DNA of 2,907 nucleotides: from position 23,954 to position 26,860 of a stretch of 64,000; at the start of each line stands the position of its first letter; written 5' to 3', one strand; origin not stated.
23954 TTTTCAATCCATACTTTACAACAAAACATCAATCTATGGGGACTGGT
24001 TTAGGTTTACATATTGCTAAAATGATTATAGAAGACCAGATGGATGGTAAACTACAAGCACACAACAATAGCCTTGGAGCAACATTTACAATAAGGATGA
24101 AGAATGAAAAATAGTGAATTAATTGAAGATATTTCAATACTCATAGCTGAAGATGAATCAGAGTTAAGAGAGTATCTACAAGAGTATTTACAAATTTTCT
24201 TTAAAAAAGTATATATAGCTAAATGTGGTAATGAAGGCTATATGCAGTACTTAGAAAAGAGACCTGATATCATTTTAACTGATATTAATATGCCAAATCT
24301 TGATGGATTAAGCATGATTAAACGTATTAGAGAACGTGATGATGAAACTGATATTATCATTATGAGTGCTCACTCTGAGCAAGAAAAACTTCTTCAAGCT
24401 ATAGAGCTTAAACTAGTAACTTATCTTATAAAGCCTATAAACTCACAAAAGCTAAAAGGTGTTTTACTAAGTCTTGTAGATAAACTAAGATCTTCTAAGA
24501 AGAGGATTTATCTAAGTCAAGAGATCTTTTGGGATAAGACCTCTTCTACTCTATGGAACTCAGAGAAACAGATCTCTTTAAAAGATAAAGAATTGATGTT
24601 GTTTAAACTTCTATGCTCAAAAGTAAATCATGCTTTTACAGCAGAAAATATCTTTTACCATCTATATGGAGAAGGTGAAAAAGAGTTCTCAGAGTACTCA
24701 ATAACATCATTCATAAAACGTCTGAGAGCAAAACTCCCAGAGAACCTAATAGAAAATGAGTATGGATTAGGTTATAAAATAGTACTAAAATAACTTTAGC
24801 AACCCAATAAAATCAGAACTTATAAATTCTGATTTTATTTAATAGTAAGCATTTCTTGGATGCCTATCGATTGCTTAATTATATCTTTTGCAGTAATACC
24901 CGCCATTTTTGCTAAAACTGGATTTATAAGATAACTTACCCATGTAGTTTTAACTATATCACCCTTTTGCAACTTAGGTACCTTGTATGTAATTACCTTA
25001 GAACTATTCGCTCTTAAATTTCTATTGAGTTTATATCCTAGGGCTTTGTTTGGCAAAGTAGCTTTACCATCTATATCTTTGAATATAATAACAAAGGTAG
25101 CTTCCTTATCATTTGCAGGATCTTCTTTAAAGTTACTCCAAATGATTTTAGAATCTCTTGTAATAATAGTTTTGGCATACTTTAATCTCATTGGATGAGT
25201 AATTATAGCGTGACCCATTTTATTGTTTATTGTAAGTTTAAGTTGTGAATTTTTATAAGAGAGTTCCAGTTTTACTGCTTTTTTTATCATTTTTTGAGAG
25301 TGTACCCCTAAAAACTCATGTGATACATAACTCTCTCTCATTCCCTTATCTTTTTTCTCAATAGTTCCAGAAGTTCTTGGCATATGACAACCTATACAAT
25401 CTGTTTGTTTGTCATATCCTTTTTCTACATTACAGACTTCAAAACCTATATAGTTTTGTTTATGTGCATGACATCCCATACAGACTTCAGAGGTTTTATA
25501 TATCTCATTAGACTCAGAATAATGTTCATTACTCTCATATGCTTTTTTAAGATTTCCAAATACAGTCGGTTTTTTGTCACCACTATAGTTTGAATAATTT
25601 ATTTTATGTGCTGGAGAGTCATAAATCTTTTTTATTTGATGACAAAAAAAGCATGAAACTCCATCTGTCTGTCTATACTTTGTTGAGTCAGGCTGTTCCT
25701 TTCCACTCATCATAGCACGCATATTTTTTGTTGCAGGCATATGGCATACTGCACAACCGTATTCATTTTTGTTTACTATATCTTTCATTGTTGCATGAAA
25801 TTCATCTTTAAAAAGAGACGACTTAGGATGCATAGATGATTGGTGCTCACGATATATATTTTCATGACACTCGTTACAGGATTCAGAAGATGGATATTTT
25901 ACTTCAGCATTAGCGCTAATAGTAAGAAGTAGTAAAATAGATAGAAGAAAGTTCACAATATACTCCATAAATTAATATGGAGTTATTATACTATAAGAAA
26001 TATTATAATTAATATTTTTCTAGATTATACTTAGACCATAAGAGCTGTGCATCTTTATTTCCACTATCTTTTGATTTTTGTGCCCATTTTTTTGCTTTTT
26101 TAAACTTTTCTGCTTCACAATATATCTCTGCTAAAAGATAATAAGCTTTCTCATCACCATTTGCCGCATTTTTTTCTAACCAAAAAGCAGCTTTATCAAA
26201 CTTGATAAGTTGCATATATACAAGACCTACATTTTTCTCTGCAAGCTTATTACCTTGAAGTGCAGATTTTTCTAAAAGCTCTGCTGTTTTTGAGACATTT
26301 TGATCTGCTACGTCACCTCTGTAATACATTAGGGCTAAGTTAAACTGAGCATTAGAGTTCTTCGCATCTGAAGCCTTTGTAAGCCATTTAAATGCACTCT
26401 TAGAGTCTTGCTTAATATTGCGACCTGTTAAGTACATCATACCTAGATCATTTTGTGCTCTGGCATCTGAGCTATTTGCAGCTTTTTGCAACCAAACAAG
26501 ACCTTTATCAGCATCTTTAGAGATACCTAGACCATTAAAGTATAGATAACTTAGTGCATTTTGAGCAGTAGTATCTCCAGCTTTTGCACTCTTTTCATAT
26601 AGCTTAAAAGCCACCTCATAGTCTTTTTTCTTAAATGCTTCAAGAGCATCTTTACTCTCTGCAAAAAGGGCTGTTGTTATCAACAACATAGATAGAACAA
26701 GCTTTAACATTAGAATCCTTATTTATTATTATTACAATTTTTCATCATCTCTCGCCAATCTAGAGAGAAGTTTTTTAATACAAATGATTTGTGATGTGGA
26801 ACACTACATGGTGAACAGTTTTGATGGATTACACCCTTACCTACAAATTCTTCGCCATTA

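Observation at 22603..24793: Two-component system whose kinase senses through a flavodiiron/ODP-like di-metal domain, fused onto the end of the d1-haem operon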

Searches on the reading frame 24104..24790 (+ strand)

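Call 5: search_protein_families(library=pfam, proteins=[window:24104-24790:+], max_evalue=0.01)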
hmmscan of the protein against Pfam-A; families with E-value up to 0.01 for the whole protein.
window:24104-24790:+ (229 aa): 2 families
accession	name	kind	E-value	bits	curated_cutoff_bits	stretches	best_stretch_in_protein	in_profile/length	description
PF00072.30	Response_reg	-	8.2e-25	87.6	30.2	1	12-118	1-107/111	Response regulator receiver domain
PF00486.34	Trans_reg_C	-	1.4e-11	44.8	26.2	1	155-225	2-76/77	Transcriptional regulatory protein, C terminal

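Call 6: search_protein_families(library=ncbifam, proteins=[window:24104-24790:+], max_evalue=0.01)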
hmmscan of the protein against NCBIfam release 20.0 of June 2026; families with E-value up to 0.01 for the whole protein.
window:24104-24790:+ (229 aa): 98 families (the best 25 are shown)
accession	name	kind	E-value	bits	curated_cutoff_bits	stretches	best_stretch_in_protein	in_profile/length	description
NF051850.1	RespRegRprY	equivalog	2.7e-28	98.9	370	1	8-228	3-228/234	response regulator transcription factor RprY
NF007982.1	PRK10710.1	equivalog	3.9e-22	79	380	1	8-225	6-226/235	envelope stress response regulator BaeR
NF045944.1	ResRegRpaBCyano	equivalog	1.3e-21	77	330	1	13-222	1-223/229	response regulator transcription factor RpaB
TIGR02154.1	PhoB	equivalog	4.2e-21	75.3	296.2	1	11-216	4-215/226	phosphate regulon transcriptional regulator PhoB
NF041733.1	resp_reg_CseB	equivalog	4.6e-21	75.2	350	1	11-226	2-226/228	two-component system response regulator CseB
TIGR01387.1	cztR_silR_copR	subfamily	6.6e-21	75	279.2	1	12-224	1-216/218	heavy metal response regulator transcription factor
NF000402.1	vanR-B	exception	7.4e-21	74.6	480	1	10-226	3-216/219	vancomycin resistance response regulator transcription factor VanR-B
NF040689.1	MtrAB_MtrA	equivalog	2.3e-19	69.6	300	1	12-225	1-217/219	MtrAB system response regulator MtrA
NF008469.0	PRK11361.1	equivalog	2.9e-19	69.1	714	1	11-141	6-136/461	acetoacetate metabolism transcriptional regulator AtoC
NF041734.1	resp_reg_RppA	equivalog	6.6e-19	68.2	250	1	11-226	2-227/229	two-component system response regulator RppA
NF053854.1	RespRegPhoBBctds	equivalog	6.7e-19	68.1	270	1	12-225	1-223/225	two-component system response regulator PhoB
NF007969.0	PRK10693.1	equivalog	7e-18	64.7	329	1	9-124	7-124/337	two-component system response regulator RssB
NF045505.1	RR_RssB_Pseudo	equivalog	7.2e-18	64.8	700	1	10-115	6-111/394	two-component system response regulator RssB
NF033120.0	vanR_FM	exception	9.2e-18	64.7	460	1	8-224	2-227/231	vancomycin resistance response regulator transcription factor, VanR-F/VanR-M family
NF012023.0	PRK15479.1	equivalog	1.1e-17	64.4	337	1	12-226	3-217/224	transcriptional regulator TctD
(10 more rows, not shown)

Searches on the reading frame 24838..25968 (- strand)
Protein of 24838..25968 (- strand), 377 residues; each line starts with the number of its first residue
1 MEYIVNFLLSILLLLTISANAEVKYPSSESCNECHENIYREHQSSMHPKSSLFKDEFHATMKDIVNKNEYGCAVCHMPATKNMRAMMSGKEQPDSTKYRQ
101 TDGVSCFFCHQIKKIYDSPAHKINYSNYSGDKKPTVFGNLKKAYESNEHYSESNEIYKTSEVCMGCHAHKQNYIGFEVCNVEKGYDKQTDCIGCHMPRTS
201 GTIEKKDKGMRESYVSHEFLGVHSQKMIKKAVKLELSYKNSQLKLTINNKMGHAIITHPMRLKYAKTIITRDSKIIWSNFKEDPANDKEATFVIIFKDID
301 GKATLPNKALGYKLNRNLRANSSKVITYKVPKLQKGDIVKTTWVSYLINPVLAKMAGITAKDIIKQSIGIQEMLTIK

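Call 5: search_protein_families(library=pfam, proteins=[window:24838-25968:-], max_evalue=0.01)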
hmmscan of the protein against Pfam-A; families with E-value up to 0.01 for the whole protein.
window:24838-25968:- (377 aa): 6 families
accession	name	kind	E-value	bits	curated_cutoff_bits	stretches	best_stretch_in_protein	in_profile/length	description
PF13435.11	Cytochrome_C554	-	2.2e-07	32.2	20.8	1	31-110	2-83/84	Cytochrome c554 and c-prime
PF22113.1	Mtrc-MtrF_II-IV_dom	-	1.8e-06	28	30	1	23-80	115-167/176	Outer membrane cytochrome MtrC/MtrF-like, domains II/IV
PF09699.15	Paired_CXXCH_1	-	3.5e-05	23.8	20.6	0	71-111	8-37/41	Doubled CXXCH motif (Paired_CXXCH_1)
PF14522.11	Cytochrome_C7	-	4.9e-05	23.5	24.8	0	27-76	12-48/67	Cytochrome c7 and related cytochrome c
PF03892.19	NapB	-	0.00014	22.4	25.1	0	29-83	65-118/127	Nitrate reductase cytochrome c-type subunit (NapB)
PF03264.19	Cytochrom_NNT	-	0.0031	17.7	24.1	0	156-219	32-96/174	NapC/NirT cytochrome c family, N-terminal region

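Call 6: search_protein_families(library=ncbifam, proteins=[window:24838-25968:-], max_evalue=0.01)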
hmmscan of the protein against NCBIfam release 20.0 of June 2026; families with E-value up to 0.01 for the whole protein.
window:24838-25968:- (377 aa): 3 families
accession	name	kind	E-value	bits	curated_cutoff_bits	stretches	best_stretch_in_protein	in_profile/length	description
NF040886.1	cyt_C_like_Sec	equivalog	1.9e-07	30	250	1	27-246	44-287/423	multiheme c-type cytochrome (seleno)protein ExtKL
NF041198.1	UshA_like_PCGU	equivalog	0.00027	19.7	275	1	21-111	401-480/519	UshA-like (seleno)protein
NF041028.1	decahem_GSU2203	exception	0.0006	19.1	325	1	17-204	25-190/317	GSU2203 family decaheme c-type cytochrome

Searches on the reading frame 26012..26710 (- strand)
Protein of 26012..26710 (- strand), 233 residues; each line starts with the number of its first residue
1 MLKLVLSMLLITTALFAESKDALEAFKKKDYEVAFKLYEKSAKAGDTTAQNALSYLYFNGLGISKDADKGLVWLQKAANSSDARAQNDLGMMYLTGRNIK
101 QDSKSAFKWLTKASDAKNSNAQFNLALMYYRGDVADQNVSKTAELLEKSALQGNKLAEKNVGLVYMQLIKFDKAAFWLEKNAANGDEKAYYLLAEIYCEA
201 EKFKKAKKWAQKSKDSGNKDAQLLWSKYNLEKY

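Call 5: search_protein_families(library=pfam, proteins=[window:26012-26710:-], max_evalue=0.01)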
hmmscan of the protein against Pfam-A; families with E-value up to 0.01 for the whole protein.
window:26012-26710:- (233 aa): 7 families
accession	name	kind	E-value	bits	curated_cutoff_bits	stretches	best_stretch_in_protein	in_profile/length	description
PF08238.18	Sel1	-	1.9e-32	110.9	30.7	3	49-81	3-35/36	Sel1 repeat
PF12895.13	ANAPC3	-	1.3e-06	29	27.2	1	170-220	4-56/82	Anaphase-promoting complex, cyclosome, subunit 3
PF23310.1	TPR_27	-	4.5e-05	23.5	27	0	64-116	42-94/110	Plant tetratrico peptide repeats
PF20308.4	TPR-S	-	0.00021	22.3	27.6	0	104-149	3-44/102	Tetratricopeptide Repeats-Sensor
PF07719.23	TPR_2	-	0.0036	17.8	27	0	188-213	2-27/34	Tetratricopeptide repeat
PF13431.12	TPR_17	-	0.0059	17.2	24.4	0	187-207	13-33/34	Tetratricopeptide repeat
PF13424.12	TPR_12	-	0.006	17.2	30.1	0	189-213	5-29/77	Tetratricopeptide repeat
